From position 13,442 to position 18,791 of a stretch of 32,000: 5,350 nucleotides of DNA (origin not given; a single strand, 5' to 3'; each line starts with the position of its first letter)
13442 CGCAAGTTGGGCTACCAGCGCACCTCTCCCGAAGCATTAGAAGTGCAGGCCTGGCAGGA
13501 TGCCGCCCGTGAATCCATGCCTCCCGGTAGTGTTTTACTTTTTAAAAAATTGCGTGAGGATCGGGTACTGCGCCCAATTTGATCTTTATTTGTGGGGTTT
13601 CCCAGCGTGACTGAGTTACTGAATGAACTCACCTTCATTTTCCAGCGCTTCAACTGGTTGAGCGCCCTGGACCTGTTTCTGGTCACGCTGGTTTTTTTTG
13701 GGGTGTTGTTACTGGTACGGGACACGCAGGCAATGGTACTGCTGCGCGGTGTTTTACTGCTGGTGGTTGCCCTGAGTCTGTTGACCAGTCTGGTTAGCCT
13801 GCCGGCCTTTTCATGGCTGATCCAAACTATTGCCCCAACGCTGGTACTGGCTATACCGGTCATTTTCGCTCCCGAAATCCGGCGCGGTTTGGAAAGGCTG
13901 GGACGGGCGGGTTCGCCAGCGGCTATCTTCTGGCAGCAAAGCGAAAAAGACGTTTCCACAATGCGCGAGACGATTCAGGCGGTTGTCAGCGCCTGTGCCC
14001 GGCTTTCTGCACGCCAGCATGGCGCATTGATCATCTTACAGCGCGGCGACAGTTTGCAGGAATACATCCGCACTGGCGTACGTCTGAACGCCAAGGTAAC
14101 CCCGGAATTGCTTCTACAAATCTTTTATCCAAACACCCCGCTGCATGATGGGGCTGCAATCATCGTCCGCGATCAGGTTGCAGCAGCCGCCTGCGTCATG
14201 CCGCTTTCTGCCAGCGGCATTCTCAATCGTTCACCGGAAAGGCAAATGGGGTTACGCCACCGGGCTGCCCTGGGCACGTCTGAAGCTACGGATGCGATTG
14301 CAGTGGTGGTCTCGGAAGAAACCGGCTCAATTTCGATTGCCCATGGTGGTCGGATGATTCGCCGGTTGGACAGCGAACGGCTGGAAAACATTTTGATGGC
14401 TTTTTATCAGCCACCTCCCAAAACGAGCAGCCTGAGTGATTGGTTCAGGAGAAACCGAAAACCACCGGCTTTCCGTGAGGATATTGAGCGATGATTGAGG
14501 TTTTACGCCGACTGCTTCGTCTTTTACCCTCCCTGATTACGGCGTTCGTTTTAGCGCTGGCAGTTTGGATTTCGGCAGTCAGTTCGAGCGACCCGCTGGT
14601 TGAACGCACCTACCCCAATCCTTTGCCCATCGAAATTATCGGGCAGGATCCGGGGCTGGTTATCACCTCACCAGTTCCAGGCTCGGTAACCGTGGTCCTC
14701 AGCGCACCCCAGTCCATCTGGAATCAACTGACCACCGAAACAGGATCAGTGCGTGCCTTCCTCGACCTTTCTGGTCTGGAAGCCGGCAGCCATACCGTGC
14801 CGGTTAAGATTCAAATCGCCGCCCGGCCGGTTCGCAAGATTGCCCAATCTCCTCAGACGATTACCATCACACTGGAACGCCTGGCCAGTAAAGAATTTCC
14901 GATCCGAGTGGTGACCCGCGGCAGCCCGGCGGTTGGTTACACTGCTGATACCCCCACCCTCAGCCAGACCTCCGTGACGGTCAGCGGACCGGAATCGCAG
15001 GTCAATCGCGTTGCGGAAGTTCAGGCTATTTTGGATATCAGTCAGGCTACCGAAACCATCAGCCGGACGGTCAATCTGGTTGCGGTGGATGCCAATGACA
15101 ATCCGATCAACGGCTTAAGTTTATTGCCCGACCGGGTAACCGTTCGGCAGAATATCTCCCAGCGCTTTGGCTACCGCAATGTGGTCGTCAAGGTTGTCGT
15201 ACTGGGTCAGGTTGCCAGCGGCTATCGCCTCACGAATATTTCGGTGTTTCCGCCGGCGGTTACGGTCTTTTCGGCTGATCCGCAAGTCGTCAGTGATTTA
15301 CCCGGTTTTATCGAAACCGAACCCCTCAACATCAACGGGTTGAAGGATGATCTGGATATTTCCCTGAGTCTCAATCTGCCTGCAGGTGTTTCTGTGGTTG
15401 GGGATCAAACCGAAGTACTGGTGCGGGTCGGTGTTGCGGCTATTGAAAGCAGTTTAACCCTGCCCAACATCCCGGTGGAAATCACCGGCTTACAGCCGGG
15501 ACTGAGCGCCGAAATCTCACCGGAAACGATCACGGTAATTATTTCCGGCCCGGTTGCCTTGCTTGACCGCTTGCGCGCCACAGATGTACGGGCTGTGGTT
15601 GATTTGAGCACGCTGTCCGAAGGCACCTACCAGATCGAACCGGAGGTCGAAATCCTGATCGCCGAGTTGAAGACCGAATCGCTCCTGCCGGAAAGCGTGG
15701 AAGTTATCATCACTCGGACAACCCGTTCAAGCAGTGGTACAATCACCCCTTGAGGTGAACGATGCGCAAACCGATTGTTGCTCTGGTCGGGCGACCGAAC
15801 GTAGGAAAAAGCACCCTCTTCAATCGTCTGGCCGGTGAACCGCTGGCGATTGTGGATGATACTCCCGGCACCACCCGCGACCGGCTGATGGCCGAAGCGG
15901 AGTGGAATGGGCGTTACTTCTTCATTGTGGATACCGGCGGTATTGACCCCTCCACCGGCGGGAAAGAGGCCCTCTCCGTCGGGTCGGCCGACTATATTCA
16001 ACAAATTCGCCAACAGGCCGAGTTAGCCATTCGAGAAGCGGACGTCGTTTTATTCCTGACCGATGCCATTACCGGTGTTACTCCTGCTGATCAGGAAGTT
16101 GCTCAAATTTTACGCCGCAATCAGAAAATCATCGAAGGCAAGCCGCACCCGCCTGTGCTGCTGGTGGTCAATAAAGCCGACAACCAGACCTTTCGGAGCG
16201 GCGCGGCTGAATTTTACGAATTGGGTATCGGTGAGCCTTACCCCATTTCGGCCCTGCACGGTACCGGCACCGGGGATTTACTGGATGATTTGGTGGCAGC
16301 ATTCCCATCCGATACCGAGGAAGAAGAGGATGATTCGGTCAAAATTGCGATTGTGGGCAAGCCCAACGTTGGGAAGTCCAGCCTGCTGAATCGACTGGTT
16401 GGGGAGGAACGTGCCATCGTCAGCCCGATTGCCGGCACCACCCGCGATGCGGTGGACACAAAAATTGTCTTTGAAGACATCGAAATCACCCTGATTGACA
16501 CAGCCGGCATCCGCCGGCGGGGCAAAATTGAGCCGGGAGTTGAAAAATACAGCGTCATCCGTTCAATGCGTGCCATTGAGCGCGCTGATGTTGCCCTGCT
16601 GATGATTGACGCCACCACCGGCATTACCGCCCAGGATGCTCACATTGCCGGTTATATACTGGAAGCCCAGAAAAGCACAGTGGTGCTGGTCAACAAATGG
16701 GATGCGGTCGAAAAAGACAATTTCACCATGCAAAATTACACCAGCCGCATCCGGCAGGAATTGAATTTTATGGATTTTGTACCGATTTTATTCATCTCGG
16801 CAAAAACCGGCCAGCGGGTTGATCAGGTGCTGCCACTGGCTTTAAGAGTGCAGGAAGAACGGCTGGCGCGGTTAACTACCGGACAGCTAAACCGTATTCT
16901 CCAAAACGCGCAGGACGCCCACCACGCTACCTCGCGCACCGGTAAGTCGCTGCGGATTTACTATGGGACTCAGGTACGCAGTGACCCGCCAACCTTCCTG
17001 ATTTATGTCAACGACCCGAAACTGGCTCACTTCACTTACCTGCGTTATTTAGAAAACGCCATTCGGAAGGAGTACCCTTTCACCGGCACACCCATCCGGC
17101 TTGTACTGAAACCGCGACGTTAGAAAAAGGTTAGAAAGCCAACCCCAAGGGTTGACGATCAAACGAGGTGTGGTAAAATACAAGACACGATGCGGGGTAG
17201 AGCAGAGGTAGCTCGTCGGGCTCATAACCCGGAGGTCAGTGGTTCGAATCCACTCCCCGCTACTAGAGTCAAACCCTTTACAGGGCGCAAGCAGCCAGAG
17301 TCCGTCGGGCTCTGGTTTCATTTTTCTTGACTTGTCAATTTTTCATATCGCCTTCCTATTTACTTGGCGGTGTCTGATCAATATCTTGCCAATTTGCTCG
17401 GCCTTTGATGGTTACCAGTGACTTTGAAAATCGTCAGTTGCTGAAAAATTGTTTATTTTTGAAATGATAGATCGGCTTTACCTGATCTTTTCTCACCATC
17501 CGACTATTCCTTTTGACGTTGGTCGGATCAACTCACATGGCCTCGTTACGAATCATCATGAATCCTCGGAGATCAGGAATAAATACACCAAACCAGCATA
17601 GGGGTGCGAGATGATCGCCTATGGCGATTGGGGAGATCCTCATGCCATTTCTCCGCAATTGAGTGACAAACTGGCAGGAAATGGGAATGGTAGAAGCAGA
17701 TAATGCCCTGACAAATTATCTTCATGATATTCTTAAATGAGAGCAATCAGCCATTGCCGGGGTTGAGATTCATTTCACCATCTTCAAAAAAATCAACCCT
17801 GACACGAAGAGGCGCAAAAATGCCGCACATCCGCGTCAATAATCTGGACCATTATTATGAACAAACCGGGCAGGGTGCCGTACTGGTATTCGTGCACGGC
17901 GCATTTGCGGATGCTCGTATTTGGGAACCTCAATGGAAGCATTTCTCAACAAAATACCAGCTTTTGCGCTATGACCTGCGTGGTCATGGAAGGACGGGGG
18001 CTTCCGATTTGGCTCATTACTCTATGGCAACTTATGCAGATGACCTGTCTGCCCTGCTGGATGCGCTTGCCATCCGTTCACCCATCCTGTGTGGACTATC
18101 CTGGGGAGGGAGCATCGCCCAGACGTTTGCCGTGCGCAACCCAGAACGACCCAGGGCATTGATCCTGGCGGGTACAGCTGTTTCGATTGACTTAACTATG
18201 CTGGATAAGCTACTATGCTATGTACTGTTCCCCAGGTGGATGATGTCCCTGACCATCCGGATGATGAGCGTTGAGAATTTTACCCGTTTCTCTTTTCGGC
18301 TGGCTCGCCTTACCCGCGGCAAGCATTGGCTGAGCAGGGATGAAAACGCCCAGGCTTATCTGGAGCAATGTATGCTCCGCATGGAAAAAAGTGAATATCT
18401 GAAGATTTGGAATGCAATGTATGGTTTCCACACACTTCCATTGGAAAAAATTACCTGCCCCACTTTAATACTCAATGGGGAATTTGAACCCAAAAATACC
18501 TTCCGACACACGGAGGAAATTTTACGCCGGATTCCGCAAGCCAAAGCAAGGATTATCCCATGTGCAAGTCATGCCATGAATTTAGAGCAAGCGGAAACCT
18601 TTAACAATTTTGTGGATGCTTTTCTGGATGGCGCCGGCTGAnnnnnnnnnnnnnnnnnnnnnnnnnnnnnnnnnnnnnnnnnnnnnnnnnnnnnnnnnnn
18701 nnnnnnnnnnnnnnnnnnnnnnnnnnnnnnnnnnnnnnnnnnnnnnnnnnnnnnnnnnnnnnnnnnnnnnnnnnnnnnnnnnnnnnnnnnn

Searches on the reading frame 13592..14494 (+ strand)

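Call 69: search_protein_families(library=pfam, proteins=[window:13592-14494:+], max_evalue=0.0001)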
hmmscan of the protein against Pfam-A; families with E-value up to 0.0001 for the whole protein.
window:13592-14494:+ (300 aa): 1 family
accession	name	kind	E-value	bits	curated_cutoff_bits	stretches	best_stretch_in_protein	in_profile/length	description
PF02457.21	DAC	-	8.1e-41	138.8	27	1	133-254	2-118/119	DisA bacterial checkpoint controller nucleotide-binding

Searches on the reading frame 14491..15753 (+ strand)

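Call 68: search_protein_families(library=pfam, proteins=[window:14491-15753:+], max_evalue=0.00001)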
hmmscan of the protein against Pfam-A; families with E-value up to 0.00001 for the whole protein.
window:14491-15753:+ (420 aa): 1 family
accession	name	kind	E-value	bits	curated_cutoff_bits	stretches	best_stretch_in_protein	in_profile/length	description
PF07949.17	YbbR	-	1.7e-34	118.4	22.3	3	136-218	1-79/81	YbbR-like protein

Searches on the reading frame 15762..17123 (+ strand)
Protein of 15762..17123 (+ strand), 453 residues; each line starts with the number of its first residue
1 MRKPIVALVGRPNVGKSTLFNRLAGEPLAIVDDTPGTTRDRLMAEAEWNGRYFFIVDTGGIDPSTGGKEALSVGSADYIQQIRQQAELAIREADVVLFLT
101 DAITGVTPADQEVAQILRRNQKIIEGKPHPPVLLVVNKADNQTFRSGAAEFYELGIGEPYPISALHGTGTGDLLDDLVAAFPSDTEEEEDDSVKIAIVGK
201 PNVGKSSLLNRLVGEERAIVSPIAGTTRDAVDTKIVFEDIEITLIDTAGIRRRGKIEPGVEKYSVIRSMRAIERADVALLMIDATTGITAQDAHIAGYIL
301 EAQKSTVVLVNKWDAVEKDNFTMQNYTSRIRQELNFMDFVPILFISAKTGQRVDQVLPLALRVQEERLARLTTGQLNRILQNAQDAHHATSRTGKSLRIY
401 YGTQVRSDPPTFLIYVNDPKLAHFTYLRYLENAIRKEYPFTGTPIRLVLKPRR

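Call 12: search_protein_families(library=pfam, proteins=[window:15762-17123:+])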
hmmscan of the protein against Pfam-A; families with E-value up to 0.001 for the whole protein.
window:15762-17123:+ (453 aa): 16 families
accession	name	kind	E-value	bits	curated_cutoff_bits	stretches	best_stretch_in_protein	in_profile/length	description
PF01926.29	MMR_HSR1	-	2.3e-59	198.9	21.9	2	194-312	1-113/113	50S ribosome-binding GTPase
PF14714.11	KH_dom-like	-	3.1e-30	104.7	27.3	1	370-450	1-81/81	KH-domain-like of EngA bacterial GTPase enzymes, C-terminal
PF02421.24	FeoB_N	-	3.2e-25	88.9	27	2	194-356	2-152/156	Ferrous iron transport protein B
PF00009.33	GTP_EFTU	-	6e-22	78.6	26.5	1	193-360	4-182/188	Elongation factor Tu GTP binding domain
PF00350.29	Dynamin_N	-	4.3e-15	56.6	27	1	195-227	1-33/168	Dynamin family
PF03193.22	RsgA_GTPase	-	9.4e-11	42.3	30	0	195-252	109-170/174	RsgA GTPase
PF04548.22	AIG1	-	2.4e-10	40.6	27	1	194-328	2-139/212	AIG1 family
PF00071.28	Ras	-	3.1e-09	37.1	21.6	1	194-359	1-155/162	Ras family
PF08477.19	Roc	-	4.9e-09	36.9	27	1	194-257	1-73/119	Ras of Complex, Roc, domain of DAPkinase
PF00005.33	ABC_tran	-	1e-05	26.6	25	0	5-28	13-36/137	ABC transporter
PF00025.27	Arf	-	2e-05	24.6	22.3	0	190-249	12-67/174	ADP-ribosylation factor family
PF13479.12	AAA_24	-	7.9e-05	23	27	0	193-231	3-38/195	AAA domain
PF09439.16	SRPRB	-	0.00011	22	25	0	194-250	5-56/178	Signal recognition particle receptor beta subunit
PF19993.5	DO-GTPase2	-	0.00016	21.9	27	0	84-147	111-179/226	Double-GTPase 2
PF13401.12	AAA_22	-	0.00021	22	27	0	3-27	5-29/130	AAA domain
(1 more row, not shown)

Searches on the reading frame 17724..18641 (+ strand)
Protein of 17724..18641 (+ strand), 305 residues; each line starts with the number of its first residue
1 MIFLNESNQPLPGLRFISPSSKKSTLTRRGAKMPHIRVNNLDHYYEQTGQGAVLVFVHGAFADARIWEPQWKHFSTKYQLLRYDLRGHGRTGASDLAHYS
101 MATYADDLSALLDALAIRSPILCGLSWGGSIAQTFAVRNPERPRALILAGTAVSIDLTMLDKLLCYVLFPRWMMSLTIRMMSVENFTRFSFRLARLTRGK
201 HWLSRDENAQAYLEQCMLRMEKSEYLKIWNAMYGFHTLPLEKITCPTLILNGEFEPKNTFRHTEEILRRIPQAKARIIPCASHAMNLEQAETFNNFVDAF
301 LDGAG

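Call 12: search_protein_families(library=pfam, proteins=[window:17724-18641:+])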
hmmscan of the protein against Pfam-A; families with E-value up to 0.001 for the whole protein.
window:17724-18641:+ (305 aa): 4 families
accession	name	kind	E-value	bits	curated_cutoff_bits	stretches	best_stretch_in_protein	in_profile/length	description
PF12697.13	Abhydrolase_6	-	8e-23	82.7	26.3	1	54-294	1-215/217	Alpha/beta hydrolase family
PF00561.26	Abhydrolase_1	-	3e-21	76.7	25.8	1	53-288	2-243/245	alpha/beta hydrolase fold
PF12146.15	Hydrolase_4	-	1.2e-20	74.3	27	1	52-288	5-237/239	Serine aminopeptidase, S33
PF03096.20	Ndr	-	1.1e-05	24.8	23.3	1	95-305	76-280/283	Ndr family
